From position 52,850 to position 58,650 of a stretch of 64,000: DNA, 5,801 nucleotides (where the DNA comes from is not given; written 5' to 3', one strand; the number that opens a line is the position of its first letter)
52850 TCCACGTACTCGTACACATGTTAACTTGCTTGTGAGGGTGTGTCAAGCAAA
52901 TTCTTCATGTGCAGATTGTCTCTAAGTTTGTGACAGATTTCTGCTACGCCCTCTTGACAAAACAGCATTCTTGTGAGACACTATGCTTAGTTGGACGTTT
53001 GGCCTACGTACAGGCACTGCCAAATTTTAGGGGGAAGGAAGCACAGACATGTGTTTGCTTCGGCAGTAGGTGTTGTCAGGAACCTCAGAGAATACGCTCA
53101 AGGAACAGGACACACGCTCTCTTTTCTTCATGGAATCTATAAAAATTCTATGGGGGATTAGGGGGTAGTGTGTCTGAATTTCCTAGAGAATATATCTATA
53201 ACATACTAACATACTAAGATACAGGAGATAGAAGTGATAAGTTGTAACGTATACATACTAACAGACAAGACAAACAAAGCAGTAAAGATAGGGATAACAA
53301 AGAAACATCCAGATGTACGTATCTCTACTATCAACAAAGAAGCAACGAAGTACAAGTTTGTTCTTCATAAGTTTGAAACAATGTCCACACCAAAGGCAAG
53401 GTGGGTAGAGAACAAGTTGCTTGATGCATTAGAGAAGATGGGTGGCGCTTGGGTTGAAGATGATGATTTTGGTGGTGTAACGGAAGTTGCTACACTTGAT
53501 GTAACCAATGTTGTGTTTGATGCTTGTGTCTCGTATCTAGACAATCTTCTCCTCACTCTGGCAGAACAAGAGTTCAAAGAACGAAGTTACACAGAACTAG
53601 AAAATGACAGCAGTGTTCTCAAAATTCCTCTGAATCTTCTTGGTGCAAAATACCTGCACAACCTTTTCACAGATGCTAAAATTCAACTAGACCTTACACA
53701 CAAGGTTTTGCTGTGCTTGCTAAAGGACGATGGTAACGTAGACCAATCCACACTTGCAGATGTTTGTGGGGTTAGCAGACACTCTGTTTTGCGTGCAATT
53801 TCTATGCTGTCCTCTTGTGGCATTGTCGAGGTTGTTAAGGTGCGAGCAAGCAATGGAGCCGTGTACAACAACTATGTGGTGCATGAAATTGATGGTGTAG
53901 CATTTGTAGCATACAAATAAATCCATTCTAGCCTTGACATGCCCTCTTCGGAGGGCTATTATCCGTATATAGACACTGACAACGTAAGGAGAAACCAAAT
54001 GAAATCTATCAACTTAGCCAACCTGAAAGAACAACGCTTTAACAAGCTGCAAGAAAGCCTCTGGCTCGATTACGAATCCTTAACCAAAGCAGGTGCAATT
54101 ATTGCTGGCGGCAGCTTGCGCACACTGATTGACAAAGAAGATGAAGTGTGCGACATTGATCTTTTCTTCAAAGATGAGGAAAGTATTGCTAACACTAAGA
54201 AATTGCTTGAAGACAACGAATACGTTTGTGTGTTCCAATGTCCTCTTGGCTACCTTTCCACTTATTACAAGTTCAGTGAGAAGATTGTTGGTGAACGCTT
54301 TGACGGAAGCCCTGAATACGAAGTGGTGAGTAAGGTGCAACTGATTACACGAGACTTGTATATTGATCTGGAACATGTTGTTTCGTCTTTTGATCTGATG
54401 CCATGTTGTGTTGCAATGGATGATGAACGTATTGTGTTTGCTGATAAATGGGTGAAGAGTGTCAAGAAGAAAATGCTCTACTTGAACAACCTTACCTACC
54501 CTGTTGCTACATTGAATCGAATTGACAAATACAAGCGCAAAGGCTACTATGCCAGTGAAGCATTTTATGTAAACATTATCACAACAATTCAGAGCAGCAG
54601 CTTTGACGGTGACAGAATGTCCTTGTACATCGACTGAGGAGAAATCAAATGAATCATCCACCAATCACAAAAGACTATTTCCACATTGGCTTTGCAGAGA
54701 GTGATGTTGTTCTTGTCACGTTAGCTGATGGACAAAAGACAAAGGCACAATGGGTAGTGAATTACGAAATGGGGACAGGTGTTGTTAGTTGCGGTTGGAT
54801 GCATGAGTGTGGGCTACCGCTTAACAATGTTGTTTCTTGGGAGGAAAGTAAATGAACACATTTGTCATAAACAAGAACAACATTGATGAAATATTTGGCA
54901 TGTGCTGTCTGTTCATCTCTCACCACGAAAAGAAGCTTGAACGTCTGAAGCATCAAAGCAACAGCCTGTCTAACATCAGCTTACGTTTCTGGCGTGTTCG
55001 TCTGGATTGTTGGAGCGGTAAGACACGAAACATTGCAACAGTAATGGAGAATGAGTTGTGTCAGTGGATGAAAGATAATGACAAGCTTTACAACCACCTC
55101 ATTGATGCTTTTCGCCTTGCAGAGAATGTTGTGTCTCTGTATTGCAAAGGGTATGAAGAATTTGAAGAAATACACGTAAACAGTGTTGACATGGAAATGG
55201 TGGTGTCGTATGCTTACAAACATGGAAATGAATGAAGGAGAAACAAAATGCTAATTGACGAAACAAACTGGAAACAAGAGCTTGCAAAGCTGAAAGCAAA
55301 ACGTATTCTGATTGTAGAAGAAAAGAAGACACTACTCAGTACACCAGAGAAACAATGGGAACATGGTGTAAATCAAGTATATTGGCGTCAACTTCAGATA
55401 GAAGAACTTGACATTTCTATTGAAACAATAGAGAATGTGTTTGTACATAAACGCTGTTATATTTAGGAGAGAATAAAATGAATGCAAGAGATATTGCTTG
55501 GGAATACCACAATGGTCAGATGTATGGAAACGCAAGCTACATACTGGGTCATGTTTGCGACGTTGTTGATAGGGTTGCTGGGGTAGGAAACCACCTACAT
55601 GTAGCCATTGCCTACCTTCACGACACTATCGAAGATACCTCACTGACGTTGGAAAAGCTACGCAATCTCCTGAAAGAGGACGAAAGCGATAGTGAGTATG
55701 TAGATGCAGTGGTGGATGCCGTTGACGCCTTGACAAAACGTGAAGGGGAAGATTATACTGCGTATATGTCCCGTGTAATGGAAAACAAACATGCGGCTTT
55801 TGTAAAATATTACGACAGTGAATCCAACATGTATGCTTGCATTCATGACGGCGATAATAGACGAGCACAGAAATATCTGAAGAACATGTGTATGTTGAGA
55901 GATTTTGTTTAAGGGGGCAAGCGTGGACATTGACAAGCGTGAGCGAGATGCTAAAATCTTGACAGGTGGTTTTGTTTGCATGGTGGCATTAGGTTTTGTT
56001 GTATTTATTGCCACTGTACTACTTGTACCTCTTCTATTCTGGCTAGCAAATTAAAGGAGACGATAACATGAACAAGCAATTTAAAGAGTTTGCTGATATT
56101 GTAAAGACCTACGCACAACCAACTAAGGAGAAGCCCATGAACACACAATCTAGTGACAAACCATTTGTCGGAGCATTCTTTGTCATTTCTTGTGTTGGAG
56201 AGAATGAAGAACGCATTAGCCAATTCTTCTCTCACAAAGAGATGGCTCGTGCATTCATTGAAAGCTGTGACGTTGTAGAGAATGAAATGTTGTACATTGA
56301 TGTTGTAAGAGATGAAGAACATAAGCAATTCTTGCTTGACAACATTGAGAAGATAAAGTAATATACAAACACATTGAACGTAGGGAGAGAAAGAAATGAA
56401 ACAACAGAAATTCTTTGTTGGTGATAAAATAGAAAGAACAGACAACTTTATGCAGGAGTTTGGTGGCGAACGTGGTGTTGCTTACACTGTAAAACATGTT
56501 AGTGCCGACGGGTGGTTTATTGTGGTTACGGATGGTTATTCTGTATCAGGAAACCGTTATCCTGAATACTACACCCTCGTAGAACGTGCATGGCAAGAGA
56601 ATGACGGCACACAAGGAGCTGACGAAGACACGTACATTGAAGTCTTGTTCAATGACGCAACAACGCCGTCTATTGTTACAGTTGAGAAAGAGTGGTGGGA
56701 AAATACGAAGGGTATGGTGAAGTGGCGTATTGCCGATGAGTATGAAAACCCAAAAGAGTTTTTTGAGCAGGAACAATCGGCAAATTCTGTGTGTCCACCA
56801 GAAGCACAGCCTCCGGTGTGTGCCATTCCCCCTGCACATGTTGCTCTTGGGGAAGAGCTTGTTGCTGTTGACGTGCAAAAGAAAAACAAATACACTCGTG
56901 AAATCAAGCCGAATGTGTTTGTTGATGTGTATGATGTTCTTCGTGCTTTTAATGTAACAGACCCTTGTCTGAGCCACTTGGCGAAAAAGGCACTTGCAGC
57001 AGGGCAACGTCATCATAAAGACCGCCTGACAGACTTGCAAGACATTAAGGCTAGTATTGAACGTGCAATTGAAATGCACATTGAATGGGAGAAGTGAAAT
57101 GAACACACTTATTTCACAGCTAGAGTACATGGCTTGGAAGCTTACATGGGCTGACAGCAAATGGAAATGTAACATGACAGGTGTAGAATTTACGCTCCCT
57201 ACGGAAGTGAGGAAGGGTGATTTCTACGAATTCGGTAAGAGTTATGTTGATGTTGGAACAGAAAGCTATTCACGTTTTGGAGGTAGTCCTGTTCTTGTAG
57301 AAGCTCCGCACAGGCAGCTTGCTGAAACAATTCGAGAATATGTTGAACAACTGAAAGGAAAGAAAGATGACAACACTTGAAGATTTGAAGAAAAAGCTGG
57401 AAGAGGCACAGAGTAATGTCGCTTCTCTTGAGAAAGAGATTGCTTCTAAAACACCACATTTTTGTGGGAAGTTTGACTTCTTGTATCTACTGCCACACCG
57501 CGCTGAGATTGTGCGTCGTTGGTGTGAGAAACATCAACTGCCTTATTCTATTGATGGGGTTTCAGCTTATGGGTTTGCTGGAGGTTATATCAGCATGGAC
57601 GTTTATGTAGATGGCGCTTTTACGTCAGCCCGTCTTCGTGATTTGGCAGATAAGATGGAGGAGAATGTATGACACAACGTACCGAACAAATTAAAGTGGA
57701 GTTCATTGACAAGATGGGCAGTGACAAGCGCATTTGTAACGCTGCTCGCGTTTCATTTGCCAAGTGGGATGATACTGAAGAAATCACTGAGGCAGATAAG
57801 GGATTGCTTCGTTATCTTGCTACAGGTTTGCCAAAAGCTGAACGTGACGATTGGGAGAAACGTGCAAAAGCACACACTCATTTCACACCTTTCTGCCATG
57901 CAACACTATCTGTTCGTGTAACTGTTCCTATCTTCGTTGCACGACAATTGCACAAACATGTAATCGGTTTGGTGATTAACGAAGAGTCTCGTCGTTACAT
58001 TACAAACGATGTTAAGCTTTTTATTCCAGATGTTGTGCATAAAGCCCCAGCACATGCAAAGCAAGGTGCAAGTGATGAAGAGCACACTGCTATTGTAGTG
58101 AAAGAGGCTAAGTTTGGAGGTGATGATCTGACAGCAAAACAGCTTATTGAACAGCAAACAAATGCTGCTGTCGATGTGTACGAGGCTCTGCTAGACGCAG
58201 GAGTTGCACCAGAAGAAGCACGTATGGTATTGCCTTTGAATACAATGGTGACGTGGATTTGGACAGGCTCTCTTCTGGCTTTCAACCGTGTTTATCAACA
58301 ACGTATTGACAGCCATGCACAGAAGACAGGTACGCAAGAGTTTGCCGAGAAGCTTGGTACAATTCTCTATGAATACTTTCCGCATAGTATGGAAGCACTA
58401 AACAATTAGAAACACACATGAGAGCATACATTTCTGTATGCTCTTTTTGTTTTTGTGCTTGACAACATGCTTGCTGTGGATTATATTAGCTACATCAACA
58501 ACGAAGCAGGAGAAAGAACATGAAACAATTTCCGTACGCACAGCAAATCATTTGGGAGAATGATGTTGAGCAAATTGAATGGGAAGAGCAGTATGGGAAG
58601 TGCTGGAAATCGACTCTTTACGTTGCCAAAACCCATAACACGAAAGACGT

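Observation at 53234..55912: Accessory cluster: T5orf172-wHTH protein, minimal nucleotidyltransferase and RelA/SpoT-type alarmone hydrolase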

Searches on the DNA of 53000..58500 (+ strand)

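Call 5: search_dna_similar(query=window:53000-58500:+, collection=phages, mode=near, max_rows=25)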
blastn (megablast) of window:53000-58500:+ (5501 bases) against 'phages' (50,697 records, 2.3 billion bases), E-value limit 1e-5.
No match.
